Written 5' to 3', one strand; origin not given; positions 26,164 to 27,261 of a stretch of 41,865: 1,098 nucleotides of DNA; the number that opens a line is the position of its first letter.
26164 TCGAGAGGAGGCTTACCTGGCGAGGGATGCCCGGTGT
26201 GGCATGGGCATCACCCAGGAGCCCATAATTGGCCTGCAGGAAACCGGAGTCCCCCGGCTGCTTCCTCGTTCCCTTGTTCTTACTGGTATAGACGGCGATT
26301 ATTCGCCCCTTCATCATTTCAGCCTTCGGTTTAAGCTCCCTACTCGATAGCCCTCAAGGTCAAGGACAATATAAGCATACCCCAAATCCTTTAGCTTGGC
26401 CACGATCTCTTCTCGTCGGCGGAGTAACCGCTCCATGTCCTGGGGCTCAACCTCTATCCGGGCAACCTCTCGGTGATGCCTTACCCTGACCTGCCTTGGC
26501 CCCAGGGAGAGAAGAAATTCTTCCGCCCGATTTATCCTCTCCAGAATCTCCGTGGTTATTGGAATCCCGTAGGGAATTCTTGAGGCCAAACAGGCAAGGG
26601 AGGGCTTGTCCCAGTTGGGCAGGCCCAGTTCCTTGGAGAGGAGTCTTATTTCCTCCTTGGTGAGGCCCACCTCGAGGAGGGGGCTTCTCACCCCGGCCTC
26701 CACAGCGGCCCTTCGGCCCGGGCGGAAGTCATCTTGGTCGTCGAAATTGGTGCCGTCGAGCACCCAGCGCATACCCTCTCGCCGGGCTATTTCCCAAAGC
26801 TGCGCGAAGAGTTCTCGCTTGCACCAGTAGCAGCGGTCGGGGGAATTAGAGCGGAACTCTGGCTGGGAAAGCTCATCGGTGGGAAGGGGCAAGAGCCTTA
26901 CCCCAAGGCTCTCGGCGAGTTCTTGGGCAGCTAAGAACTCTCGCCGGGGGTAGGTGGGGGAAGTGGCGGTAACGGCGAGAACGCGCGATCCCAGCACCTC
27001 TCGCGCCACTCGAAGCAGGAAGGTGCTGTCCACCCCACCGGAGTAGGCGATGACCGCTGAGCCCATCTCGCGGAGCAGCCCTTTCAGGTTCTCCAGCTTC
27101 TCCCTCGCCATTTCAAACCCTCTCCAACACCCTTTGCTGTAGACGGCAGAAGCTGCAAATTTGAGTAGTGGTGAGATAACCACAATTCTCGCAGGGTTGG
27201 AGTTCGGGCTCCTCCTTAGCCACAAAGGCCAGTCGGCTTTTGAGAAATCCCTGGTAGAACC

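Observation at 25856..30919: Rrf2-headed sulfur-trafficking operon: Thi4, NifS/IscS, ThiS-like GG carrier, TtuA-like, LarE-like and MOSC on one strand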

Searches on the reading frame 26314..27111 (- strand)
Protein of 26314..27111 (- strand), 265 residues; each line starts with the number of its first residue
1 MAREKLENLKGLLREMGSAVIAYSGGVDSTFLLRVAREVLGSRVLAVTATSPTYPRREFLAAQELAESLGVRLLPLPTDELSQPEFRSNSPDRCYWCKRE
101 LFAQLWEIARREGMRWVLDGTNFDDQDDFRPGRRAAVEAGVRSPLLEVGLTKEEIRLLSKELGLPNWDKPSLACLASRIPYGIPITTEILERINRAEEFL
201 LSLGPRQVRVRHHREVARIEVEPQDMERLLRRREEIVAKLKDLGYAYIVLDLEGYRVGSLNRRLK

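Call 3: search_protein_families(library=pfam, proteins=[window:26314-27111:-], max_evalue=0.01)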
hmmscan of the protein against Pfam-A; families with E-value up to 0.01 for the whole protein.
window:26314-27111:- (265 aa): 4 families
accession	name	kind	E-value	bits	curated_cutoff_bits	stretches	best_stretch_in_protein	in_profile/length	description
PF02540.23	NAD_synthase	-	7e-05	22.5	21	1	18-75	20-78/242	NAD synthase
PF06508.19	QueC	-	0.00029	20.8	22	1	19-82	2-64/210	Queuosine biosynthesis protein QueC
PF01171.26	ATP_bind_3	-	0.00074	19.7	27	0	19-50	2-33/182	PP-loop family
PF00733.27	Asn_synthase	-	0.0027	17.8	21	1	24-72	25-73/354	Asparagine synthase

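Call 4: search_protein_families(library=ncbifam, proteins=[window:26314-27111:-], max_evalue=0.01)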
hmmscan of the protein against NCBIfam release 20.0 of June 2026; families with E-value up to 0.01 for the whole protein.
window:26314-27111:- (265 aa): 11 families
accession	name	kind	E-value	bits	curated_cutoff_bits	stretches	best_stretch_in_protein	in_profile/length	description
TIGR00268.2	TIGR00268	equivalog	2.7e-103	344.7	150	1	4-261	1-259/259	ATP-dependent sacrificial sulfur transferase LarE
TIGR03573.1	WbuX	subfamily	1.2e-06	28.2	203.2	1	5-124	45-172/344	N-acetyl sugar amidotransferase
NF010587.0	PRK13980.1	equivalog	8.8e-06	25.1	255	1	16-73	31-89/267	NAD+ synthase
TIGR00364.1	TIGR00364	equivalog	5.4e-05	22.8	150.3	1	19-81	1-62/201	7-cyano-7-deazaguanine synthase QueC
TIGR02432.1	lysidine_TilS_N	equivalog_domain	0.00015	21.7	93.6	0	19-39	2-22/189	tRNA lysidine(34) synthetase TilS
TIGR00552.1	nadE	equivalog_domain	0.00028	20.2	63.65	1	17-74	23-82/251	NAD(+) synthase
NF010588.0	PRK13981.1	equivalog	0.00055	18.4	479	1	18-80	287-350/546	NAD+ synthase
TIGR00884.1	guaA_Cterm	equivalog_domain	0.0011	18.4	338.75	0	4-57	5-57/310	glutamine-hydrolyzing GMP synthase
TIGR00032.1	argG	equivalog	0.0028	17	268.2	0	19-71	2-52/394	argininosuccinate synthase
NF010392.0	PRK13820.1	equivalog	0.0035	16.4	512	1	16-74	2-60/395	argininosuccinate synthase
NF006351.0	PRK08576.1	equivalog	0.0052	15.4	290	1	13-102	229-319/436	hypothetical protein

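Call 12: find_homologous_proteins(query=window:26314-27111:-, max_evalue=1e-20)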
Query window:26314-27111:- (265 aa): 7997 proteins with E <= 1e-20 among 8000 candidates; the best 120 are listed.
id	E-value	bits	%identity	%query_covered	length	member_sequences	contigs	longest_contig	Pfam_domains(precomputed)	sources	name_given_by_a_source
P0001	2.7e-169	579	100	100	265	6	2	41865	-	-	-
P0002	4.1e-150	516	90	99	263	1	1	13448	PF02540.24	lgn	-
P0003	1.2e-122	426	74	99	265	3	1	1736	-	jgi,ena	-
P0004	7.4e-116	404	70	100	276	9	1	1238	-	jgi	jgi:uncharacterized protein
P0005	5.2e-114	398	70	100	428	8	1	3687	PF03473.24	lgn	-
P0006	7.3e-114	397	70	93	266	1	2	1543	-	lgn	-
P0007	7.9e-114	397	72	100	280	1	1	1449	-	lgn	-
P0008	4.4e-113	395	69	100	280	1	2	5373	PF02540.24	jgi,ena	-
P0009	3.5e-112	392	68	97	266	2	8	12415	-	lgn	-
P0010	8.6e-112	391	69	93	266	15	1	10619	PF02540.24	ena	-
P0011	4.5e-111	388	68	98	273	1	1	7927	-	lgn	-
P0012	5.1e-111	388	68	98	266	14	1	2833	-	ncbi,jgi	-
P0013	8.7e-111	387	68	93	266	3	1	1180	PF02540.24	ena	-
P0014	1.9e-110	386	68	94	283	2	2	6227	-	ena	-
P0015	3.3e-109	382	67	98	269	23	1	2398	PF06508.20,PF01171.27,PF02540.24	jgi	-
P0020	6.4e-105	368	64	98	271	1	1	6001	PF06508.20,PF02540.24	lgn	-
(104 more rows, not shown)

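Call 15: find_related_loci(query=A2, collection=genome_contigs, flank=10000)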
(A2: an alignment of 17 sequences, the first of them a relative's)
Query A2 (265 aa) in genome_contigs; peptide patterns used: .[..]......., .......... (x = any residue, [..] = any of these).
600 stretches matched a pattern (row limit reached: there are more); 572 encode a relative of the query (tblastn E <= 1e-3); the best 80 are kept; 80 distinct loci.
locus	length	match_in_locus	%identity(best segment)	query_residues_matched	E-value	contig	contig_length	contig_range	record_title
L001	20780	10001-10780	62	4-261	1e-97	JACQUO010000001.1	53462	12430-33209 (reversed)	MAG: Chloroflexi bacterium isolate NC_groundwater_1439_Ag_S-0.65um_65_67 S_p65_S5_coassembly_k141_47829, whole genome sh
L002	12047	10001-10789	57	5-265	4e-97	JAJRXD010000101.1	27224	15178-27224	MAG: Deltaproteobacteria bacterium isolate Dive96_bin3.122 k141_2678141, whole genome shotgun sequence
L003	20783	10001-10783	59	4-264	1e-96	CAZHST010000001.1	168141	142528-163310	MAG TPA_asm: uncultured bacterium isolate binchicken_co30_163 genome assembly, contig: NODE_103_length_168141_cov_18.311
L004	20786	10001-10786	58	5-264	8e-97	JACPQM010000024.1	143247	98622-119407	MAG: Chloroflexi bacterium isolate NC_groundwater_653_Ag_B-0.1um_64_227 B_1_S1_Biohub_coassembly_k141_1466176, whole gen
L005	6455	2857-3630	59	4-261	6e-96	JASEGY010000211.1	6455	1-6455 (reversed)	MAG: bacterium isolate Yes70-08 NODE_211_length_6455_cov_568.710625, whole genome shotgun sequence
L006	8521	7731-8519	54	4-263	2e-93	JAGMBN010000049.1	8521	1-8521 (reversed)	MAG: bacterium isolate RS_16_22 ZL425.bin.22.fa_49, whole genome shotgun sequence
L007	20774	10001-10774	58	4-261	1e-93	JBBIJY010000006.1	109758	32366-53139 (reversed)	MAG: Armatimonadota bacterium isolate PFS170222_bin_173 NODE_166_length_109758_cov_14.611506, whole genome shotgun seque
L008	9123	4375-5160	53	3-264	3e-93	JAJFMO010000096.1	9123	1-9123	MAG: Paenibacillaceae bacterium isolate C_No_T20_A_bin.4 scaffold_5467, whole genome shotgun sequence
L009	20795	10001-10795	56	2-264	2e-93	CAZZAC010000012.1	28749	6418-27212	MAG TPA_asm: uncultured Dehalococcoidales bacterium isolate binchicken_co196_122 genome assembly, contig: NODE_1875_leng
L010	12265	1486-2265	55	4-261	2e-92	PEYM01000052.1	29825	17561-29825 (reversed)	MAG: Candidatus Saganbacteria bacterium CG08_land_8_20_14_0_20_45_16 CG08_land_8_20_14_0.20_scaffold_399_c, whole genome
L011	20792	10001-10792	56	4-265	4e-92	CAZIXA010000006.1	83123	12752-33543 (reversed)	MAG TPA_asm: uncultured Clostridia bacterium isolate SRP323688_co1_183 genome assembly, contig: NODE_590_length_83123_co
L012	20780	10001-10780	55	4-261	3e-92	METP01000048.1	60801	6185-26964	MAG: candidate division WOR-1 bacterium RIFCSPLOWO2_02_FULL_46_20 rifcsplowo2_02_scaffold_329, whole genome shotgun sequ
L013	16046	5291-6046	62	16-265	6e-92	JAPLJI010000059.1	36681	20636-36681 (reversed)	MAG: Proteobacteria bacterium isolate LacPavin_0920_SED4_MAG_55_23 LacPavin_0920_SED4_scaffold_450790, whole genome shot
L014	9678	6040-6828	56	5-265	2e-91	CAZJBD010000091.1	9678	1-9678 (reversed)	MAG TPA_asm: uncultured Eubacteriales bacterium isolate SRP098346_co1_376 genome assembly, contig: NODE_9168_length_9678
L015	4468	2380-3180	58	1-264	1e-91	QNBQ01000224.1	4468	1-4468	MAG: Candidatus Poribacteria bacterium isolate B28_G17 B28_Guay17_scaffold_10763, whole genome shotgun sequence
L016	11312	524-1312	51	3-265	3e-91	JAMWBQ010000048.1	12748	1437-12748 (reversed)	MAG: Candidatus Omnitrophota bacterium isolate DG_1_4.bins.113.Tibet NODE_5709_length_12748_cov_1.273275, whole genome s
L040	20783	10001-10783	54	5-264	2e-87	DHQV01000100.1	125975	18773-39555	MAG TPA_asm: Deltaproteobacteria bacterium UBA5329 UBA5329_contig_1202, whole genome shotgun sequence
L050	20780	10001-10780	53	4-261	2e-87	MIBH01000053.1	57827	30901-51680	MAG: Spirochaetes bacterium RBG_13_51_14 RBG_13_scaffold_400, whole genome shotgun sequence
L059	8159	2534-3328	54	2-264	1e-85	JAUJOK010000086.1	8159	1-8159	MAG: Armatimonadaceae bacterium isolate YX3bin16 opera_contig_4870, whole genome shotgun sequence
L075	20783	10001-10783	52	5-261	4e-84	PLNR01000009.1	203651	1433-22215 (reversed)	MAG: Candidatus Omnitrophota bacterium isolate fen_1319 73.20120800_E1X.29_contig_3384, whole genome shotgun sequence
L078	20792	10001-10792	50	4-265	7e-84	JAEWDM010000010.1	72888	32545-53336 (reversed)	MAG: Bacillota bacterium isolate OH_PBB_98 k127_1064269, whole genome shotgun sequence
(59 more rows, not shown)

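Call 17: find_encoding_contigs(protein=P0002, flank=10000, max_places=3)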
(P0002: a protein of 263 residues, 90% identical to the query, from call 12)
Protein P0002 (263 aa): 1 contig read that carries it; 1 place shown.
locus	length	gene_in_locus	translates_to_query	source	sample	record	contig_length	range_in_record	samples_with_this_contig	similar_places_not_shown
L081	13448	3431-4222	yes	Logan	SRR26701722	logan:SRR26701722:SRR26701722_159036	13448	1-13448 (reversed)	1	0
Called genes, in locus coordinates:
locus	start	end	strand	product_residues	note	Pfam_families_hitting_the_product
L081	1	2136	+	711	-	?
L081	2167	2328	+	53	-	PF04945:YHS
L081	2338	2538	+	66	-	-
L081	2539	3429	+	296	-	PF22082:TtuA_LIM_N, PF01171:ATP_bind_3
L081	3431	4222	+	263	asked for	PF02540:NAD_synthase (weak)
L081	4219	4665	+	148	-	PF03473:MOSC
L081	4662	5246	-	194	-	PF06414:Zeta_toxin, PF01591:6PF2K (faint), PF08433:KTI12, PF13238:AAA_18, PF13671:AAA_33, PF13207:AAA_17 (weak)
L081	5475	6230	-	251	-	PF13507:GATase_5, PF07685:GATase_3 (weak)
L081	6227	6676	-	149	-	PF09424:YqeY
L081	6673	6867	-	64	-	PF01165:Ribosomal_S21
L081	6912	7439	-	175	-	PF02223:Thymidylate_kin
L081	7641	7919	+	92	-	PF01649:Ribosomal_S20p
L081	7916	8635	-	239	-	PF02754:CCG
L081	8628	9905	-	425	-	PF13237:Fer4_10 (faint), PF12838:Fer4_7 (faint)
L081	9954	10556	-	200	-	PF00574:CLP_protease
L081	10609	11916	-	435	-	PF05697:Trigger_N, PF05698:Trigger_C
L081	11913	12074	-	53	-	-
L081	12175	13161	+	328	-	PF07885:Ion_trans_2, PF02254:TrkA_N, PF02080:TrkA_C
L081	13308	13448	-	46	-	?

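Call 18: find_encoding_contigs(protein=P0005, flank=10000, max_places=4)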
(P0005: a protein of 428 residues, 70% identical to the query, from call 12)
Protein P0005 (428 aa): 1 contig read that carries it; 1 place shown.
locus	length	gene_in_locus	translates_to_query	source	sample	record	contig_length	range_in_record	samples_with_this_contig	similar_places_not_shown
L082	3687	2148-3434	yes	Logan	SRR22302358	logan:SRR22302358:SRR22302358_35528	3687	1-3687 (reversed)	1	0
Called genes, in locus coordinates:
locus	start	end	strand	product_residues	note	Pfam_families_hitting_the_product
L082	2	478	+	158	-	?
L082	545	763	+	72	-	PF01106:NifU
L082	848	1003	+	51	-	-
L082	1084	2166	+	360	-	PF02540:NAD_synthase (faint), PF03054:tRNA_Me_trans, PF20259:tRNA_Me_trans_M, PF20258:tRNA_Me_trans_C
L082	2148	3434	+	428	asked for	PF03473:MOSC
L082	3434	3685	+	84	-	?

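Call 19: find_encoding_contigs(protein=P0009, flank=10000, max_places=4)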
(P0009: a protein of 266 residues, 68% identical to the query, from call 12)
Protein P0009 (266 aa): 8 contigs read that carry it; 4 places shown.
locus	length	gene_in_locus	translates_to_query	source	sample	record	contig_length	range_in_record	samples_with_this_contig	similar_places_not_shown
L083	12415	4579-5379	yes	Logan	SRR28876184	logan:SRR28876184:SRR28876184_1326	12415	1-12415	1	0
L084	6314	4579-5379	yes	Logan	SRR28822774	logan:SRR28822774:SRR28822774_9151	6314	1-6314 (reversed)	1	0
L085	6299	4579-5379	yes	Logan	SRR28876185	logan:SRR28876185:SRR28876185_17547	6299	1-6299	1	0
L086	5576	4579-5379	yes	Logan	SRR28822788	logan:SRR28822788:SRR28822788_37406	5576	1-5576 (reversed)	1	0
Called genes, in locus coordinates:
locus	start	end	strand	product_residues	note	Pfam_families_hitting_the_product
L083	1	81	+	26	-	?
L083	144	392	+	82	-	-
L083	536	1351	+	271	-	PF02596:DUF169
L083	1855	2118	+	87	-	-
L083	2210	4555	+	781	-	PF00403:HMA, PF00122:E1-E2_ATPase, PF00702:Hydrolase, PF12710:HAD (weak), PF08282:Hydrolase_3 (faint), PF04945:YHS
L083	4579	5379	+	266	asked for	-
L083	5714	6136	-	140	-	PF12679:ABC2_membrane_2, PF12730:ABC2_membrane_4 (weak)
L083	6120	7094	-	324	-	PF00005:ABC_tran, PF13304:AAA_21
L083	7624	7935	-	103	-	-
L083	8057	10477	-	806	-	PF20437:LonC_helical, PF13654:AAA_32, PF20436:LonB_AAA-LID, PF05362:Lon_C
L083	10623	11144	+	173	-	PF00857:Isochorismatase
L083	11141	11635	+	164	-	PF12953:DUF3842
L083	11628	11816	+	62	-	PF10133:CooT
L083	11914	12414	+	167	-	?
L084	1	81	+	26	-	?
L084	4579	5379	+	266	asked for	-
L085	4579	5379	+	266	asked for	-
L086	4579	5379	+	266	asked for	-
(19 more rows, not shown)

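Call 33: search_solved_structures(query=window:26314-27111:-, max_evalue=0.00001, show_alignments=2)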
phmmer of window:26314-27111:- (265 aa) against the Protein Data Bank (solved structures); distinct sequences matched with E-value up to 0.00001: 3.
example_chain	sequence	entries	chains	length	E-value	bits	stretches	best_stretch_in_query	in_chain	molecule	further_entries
6b2o_A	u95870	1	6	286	2.8e-54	187.3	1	8-263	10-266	ATP-utilizing enzyme of the PP-loopsuperfamily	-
5udq_A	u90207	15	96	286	9.5e-54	185.6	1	8-263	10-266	Lactate racemization operon protein LarE | ATP-utilizing enzyme of the PP-loopsuperfamily | Pyridinium-3,5-biscarboxylic acid mononucleotide sulfurtransferase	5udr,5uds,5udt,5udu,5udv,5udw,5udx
8cnz_A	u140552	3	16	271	1.2e-23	87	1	17-253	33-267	NAD_synthase domain-containing protein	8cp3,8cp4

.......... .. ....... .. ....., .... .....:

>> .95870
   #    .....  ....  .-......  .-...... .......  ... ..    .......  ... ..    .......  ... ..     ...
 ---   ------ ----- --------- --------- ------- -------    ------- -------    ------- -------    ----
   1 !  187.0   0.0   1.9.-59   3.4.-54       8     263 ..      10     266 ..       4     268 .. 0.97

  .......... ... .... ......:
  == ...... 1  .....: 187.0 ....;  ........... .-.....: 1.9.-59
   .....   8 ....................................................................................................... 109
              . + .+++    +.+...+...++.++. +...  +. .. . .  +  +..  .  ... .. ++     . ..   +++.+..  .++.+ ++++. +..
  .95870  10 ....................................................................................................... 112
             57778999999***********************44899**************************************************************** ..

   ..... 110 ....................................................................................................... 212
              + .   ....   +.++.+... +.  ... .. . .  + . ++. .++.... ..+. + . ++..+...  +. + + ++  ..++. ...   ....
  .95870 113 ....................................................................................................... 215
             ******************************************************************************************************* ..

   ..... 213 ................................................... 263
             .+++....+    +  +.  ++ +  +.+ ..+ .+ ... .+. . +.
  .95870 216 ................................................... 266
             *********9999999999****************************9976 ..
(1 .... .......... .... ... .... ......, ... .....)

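Call 41: search_protein_representatives(protein=P0005)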
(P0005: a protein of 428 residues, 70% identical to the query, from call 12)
Query: 428 residues. Proteins with E-value up to 0.001 (for the whole library): 12529; up to 1e-10: 7456; up to 1e-30: 2678. The best 150 are listed.
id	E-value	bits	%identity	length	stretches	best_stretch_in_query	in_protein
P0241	2.2e-83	296.8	54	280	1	5-263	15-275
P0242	3.2e-81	289.7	56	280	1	5-264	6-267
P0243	7.9e-81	288.4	52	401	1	3-263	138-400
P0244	1.1e-78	281.3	52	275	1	4-265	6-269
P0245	2.4e-78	280.3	53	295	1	4-263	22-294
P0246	5.2e-78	279.1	49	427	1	3-289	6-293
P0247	6.4e-78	278.8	50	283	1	3-265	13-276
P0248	6.8e-78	278.8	54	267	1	3-263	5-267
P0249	8.4e-78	278.5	52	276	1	7-266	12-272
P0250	4.2e-77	276.1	51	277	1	2-266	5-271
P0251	2.5e-76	273.6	51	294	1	3-268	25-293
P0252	2.5e-76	273.6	51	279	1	4-264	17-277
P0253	2.6e-76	273.5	51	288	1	4-268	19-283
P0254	4.7e-76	272.7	50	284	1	3-266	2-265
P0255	6.8e-76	272.2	51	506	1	3-262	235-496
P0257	9.1e-75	268.5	49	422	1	3-266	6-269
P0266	3.1e-73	263.4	47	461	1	4-267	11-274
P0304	1.9e-69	250.9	47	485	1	3-266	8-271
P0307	3.5e-69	250.1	48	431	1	18-280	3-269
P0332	6.1e-67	242.7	46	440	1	4-265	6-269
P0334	1.0e-66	241.9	48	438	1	3-258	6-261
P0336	1.2e-66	241.7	49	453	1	4-266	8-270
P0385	8.1e-64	232.4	44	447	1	3-268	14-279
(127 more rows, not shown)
